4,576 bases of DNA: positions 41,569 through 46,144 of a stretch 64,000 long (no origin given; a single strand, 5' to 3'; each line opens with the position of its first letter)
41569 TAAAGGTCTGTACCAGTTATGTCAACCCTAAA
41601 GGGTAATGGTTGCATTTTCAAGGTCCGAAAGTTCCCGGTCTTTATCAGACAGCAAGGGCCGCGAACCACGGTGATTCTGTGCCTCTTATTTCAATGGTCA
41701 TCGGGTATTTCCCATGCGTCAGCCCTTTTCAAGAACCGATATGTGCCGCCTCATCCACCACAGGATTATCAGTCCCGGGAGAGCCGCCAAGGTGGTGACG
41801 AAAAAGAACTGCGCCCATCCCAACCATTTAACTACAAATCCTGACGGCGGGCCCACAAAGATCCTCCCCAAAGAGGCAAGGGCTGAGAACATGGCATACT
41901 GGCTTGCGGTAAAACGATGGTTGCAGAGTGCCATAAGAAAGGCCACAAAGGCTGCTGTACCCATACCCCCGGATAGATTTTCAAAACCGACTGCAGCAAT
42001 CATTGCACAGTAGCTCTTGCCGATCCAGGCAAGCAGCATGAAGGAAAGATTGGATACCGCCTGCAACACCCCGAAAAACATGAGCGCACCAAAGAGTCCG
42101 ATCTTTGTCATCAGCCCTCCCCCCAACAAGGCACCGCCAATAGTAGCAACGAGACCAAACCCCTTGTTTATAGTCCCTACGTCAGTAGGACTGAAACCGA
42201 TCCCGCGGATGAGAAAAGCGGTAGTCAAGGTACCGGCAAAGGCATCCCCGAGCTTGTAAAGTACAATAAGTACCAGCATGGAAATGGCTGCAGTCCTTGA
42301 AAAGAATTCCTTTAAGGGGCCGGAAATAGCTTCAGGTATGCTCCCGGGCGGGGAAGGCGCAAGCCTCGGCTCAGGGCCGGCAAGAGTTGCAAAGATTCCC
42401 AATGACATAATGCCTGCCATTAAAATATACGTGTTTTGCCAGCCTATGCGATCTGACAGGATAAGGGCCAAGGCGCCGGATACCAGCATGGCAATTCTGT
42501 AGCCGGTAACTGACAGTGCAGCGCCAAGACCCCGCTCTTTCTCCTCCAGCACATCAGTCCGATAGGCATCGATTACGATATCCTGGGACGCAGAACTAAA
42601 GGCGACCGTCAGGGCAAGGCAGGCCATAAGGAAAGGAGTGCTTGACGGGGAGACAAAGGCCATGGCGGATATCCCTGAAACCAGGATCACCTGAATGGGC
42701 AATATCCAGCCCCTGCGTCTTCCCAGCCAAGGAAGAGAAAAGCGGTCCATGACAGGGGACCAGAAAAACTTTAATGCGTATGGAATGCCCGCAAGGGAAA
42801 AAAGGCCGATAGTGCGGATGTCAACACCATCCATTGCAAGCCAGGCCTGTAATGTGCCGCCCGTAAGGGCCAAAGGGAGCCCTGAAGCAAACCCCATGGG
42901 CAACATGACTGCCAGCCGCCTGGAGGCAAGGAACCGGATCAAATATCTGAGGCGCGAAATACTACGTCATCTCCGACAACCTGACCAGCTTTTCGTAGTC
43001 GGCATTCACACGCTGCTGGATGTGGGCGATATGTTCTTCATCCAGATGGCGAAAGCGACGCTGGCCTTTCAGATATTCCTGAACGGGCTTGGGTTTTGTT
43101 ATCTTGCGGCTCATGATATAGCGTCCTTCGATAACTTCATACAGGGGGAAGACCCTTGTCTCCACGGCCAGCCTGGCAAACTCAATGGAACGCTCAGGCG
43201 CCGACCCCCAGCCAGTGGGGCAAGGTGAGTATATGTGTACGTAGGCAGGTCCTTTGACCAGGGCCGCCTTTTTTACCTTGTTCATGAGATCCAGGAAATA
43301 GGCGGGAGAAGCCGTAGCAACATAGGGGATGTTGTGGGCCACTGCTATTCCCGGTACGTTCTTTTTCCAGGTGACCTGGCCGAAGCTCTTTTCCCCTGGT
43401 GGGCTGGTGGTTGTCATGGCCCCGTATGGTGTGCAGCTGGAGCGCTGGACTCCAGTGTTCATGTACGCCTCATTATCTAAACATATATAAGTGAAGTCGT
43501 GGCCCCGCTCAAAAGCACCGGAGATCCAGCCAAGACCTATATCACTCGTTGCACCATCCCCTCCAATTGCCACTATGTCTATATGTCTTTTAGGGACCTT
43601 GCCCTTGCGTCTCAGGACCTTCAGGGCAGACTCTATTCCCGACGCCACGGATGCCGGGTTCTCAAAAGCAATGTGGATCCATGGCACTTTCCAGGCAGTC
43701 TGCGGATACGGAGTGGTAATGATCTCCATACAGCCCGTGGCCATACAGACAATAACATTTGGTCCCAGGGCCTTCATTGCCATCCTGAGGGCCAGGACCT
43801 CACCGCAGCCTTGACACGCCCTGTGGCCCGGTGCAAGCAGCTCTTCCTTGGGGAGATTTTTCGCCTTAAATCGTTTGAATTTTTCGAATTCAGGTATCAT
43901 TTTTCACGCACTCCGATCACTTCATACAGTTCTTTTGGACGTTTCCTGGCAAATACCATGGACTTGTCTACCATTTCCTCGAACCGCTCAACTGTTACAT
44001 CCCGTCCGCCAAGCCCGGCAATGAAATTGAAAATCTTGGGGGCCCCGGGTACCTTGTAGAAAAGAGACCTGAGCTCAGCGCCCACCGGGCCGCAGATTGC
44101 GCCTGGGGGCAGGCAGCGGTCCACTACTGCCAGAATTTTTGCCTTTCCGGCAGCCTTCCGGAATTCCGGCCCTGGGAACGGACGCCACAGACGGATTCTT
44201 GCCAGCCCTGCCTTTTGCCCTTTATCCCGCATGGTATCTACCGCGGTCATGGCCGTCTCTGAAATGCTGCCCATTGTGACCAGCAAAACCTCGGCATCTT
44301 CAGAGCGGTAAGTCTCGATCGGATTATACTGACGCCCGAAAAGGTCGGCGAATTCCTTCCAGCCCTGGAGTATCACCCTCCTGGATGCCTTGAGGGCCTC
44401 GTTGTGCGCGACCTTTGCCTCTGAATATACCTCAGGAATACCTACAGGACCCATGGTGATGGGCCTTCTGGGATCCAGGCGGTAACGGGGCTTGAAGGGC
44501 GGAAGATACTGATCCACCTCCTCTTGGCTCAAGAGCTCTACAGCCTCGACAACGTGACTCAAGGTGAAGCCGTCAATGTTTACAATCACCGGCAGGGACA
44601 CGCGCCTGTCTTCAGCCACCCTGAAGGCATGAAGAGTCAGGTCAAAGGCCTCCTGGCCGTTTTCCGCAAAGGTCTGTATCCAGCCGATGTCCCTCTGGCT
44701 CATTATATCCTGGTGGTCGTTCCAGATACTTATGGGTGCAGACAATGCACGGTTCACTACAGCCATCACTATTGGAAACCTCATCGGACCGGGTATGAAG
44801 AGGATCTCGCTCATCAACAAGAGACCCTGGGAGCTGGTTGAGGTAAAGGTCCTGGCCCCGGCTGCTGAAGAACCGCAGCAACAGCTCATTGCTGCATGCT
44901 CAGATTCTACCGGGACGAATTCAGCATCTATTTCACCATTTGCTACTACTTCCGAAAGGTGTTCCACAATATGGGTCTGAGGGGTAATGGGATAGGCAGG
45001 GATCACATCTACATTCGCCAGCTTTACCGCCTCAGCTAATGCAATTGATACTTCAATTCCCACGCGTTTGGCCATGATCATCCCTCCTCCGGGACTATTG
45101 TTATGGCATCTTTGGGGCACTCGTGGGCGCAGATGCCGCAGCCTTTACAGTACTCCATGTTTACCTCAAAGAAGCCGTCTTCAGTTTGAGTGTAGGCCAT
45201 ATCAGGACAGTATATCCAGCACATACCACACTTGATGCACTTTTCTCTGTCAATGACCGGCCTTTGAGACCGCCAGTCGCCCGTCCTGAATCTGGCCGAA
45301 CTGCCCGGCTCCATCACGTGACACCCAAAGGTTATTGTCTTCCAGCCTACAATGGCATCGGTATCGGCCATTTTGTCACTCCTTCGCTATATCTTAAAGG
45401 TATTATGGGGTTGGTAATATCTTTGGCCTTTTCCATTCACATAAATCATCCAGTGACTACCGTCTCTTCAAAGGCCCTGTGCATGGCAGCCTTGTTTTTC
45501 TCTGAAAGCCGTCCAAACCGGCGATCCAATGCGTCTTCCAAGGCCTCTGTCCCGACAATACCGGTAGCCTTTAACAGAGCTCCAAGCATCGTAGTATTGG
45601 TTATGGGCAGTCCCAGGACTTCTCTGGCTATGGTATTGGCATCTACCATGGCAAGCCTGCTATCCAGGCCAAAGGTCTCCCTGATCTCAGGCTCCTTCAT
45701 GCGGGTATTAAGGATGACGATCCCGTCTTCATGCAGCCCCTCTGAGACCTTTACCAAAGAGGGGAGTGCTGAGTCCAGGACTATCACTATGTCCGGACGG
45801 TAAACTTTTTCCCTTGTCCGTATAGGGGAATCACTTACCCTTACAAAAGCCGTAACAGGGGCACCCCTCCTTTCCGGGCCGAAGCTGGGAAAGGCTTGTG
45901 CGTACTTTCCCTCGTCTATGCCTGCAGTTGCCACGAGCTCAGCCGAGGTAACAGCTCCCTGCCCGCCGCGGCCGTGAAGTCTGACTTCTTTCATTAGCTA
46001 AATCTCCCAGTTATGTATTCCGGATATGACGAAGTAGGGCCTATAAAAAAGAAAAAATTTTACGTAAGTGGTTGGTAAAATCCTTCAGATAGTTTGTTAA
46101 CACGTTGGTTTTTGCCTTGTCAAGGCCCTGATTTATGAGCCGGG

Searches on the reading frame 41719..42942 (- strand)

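Call 83: search_protein_families(library=pfam, proteins=[window:41719-42942:-])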
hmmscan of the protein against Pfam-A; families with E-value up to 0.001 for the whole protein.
window:41719-42942:- (407 aa): 2 families
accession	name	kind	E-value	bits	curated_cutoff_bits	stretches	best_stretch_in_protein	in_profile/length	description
PF07690.21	MFS_1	-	2e-22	80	33.4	1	15-362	3-345/347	Major Facilitator Superfamily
PF13000.13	Acatn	-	1.5e-15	57.2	23.7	1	16-185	8-203/546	Acetyl-coenzyme A transporter 1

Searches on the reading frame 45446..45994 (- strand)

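Call 83: search_protein_families(library=pfam, proteins=[window:45446-45994:-])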
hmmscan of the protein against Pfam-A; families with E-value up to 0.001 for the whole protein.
window:45446-45994:- (182 aa): 1 family
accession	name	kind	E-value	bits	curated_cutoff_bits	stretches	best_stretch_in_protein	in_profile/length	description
PF01558.24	POR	-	2.2e-41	142.4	27.4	1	10-176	1-173/173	Pyruvate ferredoxin/flavodoxin oxidoreductase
